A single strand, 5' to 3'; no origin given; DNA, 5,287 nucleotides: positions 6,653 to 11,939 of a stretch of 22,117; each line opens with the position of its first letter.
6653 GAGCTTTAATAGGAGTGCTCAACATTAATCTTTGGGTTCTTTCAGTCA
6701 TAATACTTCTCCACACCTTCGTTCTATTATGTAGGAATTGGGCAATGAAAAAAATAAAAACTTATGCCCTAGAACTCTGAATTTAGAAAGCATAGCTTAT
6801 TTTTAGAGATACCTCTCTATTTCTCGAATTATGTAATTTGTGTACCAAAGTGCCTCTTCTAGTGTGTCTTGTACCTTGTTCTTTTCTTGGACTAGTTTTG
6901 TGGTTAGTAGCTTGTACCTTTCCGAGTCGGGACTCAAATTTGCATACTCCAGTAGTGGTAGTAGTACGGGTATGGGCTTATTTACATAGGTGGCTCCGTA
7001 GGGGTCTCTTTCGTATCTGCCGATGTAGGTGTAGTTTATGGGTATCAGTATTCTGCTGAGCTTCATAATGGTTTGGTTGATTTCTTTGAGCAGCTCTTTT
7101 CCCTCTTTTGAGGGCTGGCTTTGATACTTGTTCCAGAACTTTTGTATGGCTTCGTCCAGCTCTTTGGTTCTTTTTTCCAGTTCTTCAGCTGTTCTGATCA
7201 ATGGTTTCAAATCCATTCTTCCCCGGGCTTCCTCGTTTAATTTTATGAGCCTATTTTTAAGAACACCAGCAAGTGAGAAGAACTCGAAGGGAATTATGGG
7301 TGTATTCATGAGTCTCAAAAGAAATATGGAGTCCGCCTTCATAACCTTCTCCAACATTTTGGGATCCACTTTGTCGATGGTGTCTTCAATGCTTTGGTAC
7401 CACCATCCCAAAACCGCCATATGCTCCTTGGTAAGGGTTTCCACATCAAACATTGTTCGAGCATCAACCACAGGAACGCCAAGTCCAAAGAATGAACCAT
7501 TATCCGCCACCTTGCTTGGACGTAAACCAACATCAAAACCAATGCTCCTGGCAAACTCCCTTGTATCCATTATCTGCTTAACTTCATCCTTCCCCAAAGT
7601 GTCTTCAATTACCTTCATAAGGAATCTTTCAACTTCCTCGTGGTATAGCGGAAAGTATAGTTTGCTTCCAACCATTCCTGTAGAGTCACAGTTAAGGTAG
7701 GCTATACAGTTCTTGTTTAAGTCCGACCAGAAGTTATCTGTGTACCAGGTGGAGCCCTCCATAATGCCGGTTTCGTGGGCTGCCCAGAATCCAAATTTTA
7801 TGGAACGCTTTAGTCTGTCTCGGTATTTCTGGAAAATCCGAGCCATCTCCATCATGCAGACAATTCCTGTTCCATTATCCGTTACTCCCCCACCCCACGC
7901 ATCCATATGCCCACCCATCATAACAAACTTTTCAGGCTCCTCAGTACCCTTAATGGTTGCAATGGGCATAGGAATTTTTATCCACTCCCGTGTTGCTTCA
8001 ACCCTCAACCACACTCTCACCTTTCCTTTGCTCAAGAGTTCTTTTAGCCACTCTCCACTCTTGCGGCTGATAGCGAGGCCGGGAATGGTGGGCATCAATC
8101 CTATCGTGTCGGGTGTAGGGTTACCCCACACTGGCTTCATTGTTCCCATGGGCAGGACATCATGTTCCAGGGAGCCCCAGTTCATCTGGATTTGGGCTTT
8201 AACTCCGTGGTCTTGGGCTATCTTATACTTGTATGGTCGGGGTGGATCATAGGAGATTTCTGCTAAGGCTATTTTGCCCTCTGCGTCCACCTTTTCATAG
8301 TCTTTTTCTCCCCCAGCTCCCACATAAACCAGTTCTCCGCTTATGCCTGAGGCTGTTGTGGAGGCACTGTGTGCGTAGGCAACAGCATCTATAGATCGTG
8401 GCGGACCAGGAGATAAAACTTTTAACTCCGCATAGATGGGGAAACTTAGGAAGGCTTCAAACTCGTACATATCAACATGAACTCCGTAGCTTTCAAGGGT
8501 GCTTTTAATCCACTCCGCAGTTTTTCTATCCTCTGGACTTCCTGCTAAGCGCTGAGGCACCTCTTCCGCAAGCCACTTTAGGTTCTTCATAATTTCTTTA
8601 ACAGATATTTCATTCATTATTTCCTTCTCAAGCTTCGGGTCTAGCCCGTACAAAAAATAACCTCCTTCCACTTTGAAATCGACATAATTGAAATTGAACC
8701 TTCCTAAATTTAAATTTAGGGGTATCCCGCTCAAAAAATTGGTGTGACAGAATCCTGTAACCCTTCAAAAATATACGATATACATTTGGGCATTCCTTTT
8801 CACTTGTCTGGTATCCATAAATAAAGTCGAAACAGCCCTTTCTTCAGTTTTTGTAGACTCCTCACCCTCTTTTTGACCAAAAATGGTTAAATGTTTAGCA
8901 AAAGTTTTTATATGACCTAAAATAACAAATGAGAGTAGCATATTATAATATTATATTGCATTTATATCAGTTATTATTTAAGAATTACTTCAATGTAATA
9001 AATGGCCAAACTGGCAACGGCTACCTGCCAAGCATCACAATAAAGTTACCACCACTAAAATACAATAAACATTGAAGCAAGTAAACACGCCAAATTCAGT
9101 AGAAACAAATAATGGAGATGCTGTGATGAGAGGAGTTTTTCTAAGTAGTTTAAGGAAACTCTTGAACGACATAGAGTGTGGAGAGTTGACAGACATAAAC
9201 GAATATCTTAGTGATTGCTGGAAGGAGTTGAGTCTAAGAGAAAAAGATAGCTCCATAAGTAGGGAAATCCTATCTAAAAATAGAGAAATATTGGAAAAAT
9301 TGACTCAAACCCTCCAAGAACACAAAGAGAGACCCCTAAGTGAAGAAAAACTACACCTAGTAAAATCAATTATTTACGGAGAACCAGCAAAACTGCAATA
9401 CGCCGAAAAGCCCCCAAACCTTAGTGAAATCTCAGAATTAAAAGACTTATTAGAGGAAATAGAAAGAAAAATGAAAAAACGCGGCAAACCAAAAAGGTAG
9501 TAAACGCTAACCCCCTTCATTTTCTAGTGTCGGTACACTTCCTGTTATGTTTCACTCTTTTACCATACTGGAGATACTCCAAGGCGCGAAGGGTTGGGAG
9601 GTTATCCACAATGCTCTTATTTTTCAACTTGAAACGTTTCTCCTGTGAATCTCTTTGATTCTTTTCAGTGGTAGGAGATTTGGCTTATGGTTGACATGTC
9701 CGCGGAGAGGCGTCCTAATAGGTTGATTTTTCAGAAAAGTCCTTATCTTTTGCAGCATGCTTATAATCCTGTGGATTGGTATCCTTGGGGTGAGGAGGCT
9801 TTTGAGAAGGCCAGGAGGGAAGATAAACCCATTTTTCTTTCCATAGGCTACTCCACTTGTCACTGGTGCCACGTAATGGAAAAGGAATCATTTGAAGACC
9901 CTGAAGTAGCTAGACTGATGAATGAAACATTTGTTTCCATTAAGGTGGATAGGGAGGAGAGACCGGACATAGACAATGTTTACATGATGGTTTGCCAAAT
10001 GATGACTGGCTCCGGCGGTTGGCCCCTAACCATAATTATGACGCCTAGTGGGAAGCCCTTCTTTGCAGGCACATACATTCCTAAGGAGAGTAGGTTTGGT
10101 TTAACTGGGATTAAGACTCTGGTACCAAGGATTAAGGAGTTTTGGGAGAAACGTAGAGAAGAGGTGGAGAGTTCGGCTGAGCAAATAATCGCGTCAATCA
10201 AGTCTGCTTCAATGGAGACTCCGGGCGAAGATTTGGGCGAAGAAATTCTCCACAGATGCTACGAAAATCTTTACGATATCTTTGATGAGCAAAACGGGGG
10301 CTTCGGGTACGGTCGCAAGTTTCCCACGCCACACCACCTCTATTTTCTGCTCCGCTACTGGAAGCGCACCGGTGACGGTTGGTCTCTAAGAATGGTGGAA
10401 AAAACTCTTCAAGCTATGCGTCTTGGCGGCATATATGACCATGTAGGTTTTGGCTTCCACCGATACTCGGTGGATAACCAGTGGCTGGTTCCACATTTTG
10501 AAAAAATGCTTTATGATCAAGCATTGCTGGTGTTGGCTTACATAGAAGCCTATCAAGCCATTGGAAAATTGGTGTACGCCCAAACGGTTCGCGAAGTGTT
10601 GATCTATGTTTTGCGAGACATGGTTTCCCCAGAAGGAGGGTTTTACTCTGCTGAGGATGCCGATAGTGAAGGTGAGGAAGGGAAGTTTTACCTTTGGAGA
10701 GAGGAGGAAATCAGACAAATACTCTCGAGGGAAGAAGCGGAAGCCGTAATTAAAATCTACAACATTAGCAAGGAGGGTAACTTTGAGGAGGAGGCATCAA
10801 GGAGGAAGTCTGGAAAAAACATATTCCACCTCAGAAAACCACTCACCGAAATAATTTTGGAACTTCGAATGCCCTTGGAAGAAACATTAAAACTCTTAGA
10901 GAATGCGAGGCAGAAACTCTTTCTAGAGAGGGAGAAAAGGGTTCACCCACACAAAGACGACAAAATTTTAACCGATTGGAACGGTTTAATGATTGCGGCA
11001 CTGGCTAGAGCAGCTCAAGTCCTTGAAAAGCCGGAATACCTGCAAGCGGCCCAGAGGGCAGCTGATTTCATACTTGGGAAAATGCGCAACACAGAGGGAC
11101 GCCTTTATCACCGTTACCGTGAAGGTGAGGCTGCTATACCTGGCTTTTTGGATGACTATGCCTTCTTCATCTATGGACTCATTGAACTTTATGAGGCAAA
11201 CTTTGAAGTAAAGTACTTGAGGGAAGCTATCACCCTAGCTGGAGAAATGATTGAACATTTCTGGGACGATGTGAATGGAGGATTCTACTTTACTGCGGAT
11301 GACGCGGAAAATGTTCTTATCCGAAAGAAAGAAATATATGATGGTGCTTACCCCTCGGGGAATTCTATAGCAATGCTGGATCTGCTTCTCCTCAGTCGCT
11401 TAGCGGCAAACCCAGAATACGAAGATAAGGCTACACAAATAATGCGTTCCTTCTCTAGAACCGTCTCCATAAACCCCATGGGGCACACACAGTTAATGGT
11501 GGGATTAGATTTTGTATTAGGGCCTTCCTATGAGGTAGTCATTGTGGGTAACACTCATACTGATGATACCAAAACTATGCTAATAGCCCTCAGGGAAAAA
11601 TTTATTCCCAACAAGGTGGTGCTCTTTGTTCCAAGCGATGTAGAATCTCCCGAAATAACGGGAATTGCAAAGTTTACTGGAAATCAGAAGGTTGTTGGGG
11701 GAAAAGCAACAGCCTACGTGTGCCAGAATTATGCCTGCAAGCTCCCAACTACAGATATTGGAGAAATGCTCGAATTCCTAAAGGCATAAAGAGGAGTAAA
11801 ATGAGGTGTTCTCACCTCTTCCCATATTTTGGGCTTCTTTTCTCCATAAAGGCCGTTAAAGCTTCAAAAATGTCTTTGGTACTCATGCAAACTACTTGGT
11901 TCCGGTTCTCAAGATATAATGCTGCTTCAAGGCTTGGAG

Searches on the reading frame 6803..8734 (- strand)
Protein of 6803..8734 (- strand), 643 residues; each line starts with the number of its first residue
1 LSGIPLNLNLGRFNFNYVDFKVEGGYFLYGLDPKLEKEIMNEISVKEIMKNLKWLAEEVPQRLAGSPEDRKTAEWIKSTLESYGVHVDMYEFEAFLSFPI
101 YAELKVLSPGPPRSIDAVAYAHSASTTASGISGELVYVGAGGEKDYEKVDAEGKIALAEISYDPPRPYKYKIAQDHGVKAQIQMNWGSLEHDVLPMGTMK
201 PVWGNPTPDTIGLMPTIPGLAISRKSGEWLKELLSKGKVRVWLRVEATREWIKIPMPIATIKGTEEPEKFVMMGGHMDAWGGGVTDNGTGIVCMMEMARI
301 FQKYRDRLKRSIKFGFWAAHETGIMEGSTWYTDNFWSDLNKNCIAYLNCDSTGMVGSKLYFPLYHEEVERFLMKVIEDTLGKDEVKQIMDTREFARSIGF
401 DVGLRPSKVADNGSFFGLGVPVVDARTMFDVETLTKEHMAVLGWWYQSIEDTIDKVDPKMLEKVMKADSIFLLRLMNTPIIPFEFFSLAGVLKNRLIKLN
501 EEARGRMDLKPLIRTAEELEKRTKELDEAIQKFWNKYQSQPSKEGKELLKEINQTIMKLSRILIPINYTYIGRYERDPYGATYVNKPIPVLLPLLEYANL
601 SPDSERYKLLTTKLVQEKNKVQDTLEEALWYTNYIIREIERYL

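Call 3: search_protein_families(library=pfam, proteins=[window:6803-8734:-])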
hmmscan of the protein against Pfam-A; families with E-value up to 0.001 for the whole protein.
window:6803-8734:- (643 aa): 3 families
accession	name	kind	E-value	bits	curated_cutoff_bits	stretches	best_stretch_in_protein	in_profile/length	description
PF04389.22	Peptidase_M28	-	3.4e-21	76.3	21.3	1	258-466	3-187/193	Peptidase family M28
PF01546.33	Peptidase_M20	-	0.00013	22.4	24.6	1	280-358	29-106/206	Peptidase family M20/M25/M40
PF02225.27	PA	-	0.00036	21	23.9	1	132-230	2-95/95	PA domain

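Call 4: search_protein_families(library=ncbifam, proteins=[window:6803-8734:-])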
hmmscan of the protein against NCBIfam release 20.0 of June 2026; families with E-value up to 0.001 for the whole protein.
window:6803-8734:- (643 aa): 4 families
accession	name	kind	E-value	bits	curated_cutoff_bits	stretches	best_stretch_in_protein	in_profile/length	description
NF045908.1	AminopepLapALeg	equivalog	2.7e-10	39.6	600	1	258-353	194-290/396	aminopeptidase LapA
NF006771.0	PRK09290.1-5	subfamily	1.5e-05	23.7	399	0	258-323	63-129/413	allantoate amidohydrolase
TIGR01879.1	hydantase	subfamily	6.7e-05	22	204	0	258-322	57-122/401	hydantoinase/carbamoylase family amidase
NF007568.0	PRK10199.1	equivalog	0.00011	21.6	298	0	283-362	140-215/346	aminopeptidase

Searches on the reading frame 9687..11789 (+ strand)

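Call 3: search_protein_families(library=pfam, proteins=[window:9687-11789:+])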
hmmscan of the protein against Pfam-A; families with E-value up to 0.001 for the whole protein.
window:9687-11789:+ (700 aa): 3 families
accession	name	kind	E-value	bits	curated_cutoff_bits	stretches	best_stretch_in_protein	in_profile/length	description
PF03190.21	Thioredox_DsbH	-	2.2e-79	265.6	27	1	11-171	2-162/163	Protein of unknown function, DUF255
PF13899.12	Thioredoxin_7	-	5.5e-12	46.1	27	1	30-94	1-65/83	Thioredoxin-like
PF07470.19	Glyco_hydro_88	-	0.00023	20.7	26.6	0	440-535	84-177/352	Glycosyl Hydrolase Family 88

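Call 4: search_protein_families(library=ncbifam, proteins=[window:9687-11789:+])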
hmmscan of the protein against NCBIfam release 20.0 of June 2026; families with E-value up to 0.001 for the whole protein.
window:9687-11789:+ (700 aa): 2 families
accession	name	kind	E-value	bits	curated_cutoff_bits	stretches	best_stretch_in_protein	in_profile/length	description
NF045694.1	seleno_TsoB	exception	3.6e-08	31.9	805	1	28-91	456-519/572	rhodanese/DsbD fusion-like selenoprotein TsoB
NF041199.1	trx7_PDZ_seleno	equivalog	0.00036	19.5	300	1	31-95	3-68/390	Trx7/PDZ domain-containing (seleno)protein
